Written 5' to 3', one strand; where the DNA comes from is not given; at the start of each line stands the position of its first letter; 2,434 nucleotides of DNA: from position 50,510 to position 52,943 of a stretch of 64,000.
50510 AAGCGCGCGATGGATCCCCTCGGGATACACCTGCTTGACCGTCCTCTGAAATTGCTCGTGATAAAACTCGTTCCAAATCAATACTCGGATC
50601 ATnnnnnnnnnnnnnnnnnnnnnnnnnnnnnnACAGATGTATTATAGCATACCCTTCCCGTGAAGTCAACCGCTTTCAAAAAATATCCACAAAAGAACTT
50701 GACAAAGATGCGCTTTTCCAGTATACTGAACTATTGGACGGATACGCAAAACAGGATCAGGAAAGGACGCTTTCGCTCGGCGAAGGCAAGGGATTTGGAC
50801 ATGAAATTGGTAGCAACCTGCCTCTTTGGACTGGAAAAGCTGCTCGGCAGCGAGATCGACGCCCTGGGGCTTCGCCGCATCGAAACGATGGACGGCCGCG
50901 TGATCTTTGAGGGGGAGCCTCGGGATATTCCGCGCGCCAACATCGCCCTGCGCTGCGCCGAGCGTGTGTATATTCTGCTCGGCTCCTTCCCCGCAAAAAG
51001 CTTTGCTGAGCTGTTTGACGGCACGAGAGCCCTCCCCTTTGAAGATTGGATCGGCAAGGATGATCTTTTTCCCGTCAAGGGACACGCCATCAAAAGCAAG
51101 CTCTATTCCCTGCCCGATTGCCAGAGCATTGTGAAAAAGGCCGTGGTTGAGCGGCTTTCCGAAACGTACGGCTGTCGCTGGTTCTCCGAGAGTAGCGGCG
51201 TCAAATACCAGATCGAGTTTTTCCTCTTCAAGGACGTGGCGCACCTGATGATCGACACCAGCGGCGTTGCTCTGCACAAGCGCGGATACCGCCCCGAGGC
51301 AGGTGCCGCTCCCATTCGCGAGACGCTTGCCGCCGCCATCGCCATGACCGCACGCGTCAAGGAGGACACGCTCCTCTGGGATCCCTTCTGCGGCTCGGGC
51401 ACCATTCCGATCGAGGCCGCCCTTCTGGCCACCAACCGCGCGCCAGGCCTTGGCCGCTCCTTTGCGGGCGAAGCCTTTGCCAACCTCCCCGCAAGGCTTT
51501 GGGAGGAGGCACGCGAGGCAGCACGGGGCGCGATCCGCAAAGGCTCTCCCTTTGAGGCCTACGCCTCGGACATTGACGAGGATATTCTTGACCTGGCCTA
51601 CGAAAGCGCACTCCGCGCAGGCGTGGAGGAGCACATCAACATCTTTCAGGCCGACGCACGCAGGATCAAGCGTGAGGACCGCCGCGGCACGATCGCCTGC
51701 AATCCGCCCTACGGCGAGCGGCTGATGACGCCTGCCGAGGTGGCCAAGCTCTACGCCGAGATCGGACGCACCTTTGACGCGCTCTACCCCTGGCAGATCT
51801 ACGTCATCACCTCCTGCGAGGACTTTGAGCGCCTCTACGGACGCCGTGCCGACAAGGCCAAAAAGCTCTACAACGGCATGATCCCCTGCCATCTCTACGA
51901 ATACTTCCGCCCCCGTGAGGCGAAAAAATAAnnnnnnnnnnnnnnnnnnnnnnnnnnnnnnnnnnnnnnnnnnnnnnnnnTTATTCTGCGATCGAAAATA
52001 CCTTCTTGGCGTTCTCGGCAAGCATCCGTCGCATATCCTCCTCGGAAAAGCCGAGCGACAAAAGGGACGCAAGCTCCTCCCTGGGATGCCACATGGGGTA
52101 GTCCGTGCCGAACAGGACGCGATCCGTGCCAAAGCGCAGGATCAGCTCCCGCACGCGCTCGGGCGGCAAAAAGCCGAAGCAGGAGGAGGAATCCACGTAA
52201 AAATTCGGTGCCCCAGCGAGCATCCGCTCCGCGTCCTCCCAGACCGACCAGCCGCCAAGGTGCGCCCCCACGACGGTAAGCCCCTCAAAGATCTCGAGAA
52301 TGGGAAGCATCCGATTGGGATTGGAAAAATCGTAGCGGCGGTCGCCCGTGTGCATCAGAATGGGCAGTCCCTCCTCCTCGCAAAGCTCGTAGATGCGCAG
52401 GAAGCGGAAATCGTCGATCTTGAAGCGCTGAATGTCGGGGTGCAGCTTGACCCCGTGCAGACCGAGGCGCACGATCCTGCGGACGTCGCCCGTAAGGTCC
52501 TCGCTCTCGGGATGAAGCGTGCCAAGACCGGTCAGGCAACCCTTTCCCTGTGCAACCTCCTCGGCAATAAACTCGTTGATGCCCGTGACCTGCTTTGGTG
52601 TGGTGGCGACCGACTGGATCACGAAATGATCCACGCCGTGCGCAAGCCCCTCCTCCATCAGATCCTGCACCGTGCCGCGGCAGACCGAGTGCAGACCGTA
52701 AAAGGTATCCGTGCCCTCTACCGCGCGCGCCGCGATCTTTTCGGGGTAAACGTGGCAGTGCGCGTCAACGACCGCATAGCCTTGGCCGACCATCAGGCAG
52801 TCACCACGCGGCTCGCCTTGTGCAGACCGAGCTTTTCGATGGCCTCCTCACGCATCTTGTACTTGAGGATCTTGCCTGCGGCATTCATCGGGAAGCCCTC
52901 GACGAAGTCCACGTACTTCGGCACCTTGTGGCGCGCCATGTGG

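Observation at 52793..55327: Unusual fusion of a xylose-isomerase-like TIM barrel with an acyl-CoA/adenylate-forming ligase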

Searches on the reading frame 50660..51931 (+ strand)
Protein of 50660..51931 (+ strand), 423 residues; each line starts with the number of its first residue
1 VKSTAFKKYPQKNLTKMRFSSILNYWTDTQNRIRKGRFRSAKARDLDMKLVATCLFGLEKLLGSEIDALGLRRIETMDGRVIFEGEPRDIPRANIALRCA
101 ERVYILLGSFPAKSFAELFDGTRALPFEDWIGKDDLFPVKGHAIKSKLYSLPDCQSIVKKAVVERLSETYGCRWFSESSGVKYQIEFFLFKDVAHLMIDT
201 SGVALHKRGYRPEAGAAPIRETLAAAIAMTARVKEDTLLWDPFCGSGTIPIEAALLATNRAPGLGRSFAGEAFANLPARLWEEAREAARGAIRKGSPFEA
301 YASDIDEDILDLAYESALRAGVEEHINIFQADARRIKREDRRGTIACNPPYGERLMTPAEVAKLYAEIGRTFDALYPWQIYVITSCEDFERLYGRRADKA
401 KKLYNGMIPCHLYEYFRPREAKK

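Call 9: search_protein_families(library=pfam, proteins=[window:50660-51931:+])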
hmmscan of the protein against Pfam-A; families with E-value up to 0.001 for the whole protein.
window:50660-51931:+ (423 aa): 3 families
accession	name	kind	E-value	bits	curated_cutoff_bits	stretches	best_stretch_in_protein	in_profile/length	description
PF01170.24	UPF0020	-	1e-49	169.4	22.3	1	208-413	1-196/197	RMKL-like, methyltransferase domain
PF22020.1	RlmL_1st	-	5.5e-21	74.7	27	1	49-104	1-55/55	RlmL ferredoxin-like domain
PF02926.22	THUMP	-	1.5e-09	38.5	20.6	1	112-199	1-84/84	THUMP domain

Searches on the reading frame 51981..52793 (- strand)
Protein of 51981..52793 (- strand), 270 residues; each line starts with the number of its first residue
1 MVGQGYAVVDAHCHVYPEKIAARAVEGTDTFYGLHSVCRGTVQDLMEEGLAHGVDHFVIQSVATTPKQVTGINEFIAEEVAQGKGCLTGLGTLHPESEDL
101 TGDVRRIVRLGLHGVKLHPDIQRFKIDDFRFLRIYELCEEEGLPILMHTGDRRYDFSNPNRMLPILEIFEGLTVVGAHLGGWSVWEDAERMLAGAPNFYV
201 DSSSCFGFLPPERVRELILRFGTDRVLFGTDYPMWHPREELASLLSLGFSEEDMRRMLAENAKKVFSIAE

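Call 6: search_protein_families(library=pfam, proteins=[window:51981-52793:-])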
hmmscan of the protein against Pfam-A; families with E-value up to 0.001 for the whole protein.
window:51981-52793:- (270 aa): 2 families
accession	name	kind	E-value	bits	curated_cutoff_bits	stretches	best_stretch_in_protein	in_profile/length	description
PF04909.20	Amidohydro_2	-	2.6e-35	123.1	26.4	1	9-267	1-288/289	Amidohydrolase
PF01026.27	TatD_DNase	-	2e-05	24.5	27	1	9-238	1-210/253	TatD related DNase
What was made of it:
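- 51981..52793 (-): Amidohydro_2 (PF04909) protein, 270 aa, last gene of the operon. PF04909 2.6e-35 (call 6).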

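Call 10: search_protein_families(library=ncbifam, proteins=[window:51981-52793:-], max_evalue=0.00001)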
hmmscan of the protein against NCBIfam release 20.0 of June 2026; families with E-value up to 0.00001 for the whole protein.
window:51981-52793:- (270 aa): 0 families

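Call 27: search_solved_structures(query=window:51984-52793:-, max_evalue=0.1)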
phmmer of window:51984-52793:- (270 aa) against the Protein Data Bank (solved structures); distinct sequences matched with E-value up to 0.1: 24.
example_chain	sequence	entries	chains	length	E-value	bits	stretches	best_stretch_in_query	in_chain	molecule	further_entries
3irs_A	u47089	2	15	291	3.8e-16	62.7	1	99-267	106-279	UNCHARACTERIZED PROTEIN BB4693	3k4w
8yt2_A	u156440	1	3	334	6.6e-05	25.8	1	196-268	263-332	2-amino-3-carboxymuconate 6-semialdehyde decarboxylase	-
4ifr_A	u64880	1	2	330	9e-05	25.4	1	196-268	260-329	2-amino-3-carboxymuconate 6-semialdehyde decarboxylase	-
4ifk_A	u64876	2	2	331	9.1e-05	25.3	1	196-268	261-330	2-amino-3-carboxymuconate 6-semialdehyde decarboxylase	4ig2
4era_A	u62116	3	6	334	9.8e-05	25.2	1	196-268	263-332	2-amino-3-carboxymuconate 6-semialdehyde decarboxylase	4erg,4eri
2hbv_A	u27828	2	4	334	9.8e-05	25.2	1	196-268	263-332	2-amino-3-carboxymuconate 6-semialdehyde decarboxylase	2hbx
4epk_A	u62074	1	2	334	9.8e-05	25.2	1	196-268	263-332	2-amino-3-carboxymuconate 6-semialdehyde decarboxylase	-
4ifk_B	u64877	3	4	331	0.00011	25.1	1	196-268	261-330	2-amino-3-carboxymuconate 6-semialdehyde decarboxylase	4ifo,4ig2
6mgs_A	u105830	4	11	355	0.00012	24.9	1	196-268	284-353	2-amino-3-carboxymuconate 6-semialdehyde decarboxylase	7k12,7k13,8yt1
6mgt_A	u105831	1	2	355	0.00014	24.7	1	196-268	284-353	2-amino-3-carboxymuconate 6-semialdehyde decarboxylase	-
4inf_A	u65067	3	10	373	0.0017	21.2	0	221-267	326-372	METAL-DEPENDENT HYDROLASE | 5-Carboxyvanillate Decarboxylase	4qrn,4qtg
8sm9_F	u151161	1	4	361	0.0031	20.3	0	99-149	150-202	Amidohydrolase 2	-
4icm_A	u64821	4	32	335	0.0035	20.1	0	70-149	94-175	5-carboxyvanillate decarboxylase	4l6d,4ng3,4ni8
4ign_A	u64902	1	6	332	0.0077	19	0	73-166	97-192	2-amino-3-carboxymuconate-6-semialdehyde decarboxylase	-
4igm_A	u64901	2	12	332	0.0077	19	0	73-166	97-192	2-amino-3-carboxymuconate-6-semialdehyde decarboxylase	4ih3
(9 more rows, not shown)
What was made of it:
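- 51981..52793 (-): Best PDB match is the uncharacterised BB4693, 3irs, at 3.8e-16 (call 27).
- On Amidohydro_2 (PF04909) (downstream gene): Reaction type is unknown; the nearest structure, BB4693, is uncharacterised (call 27).
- PF04909 contains hydroxybenzoate decarboxylases (call 27).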
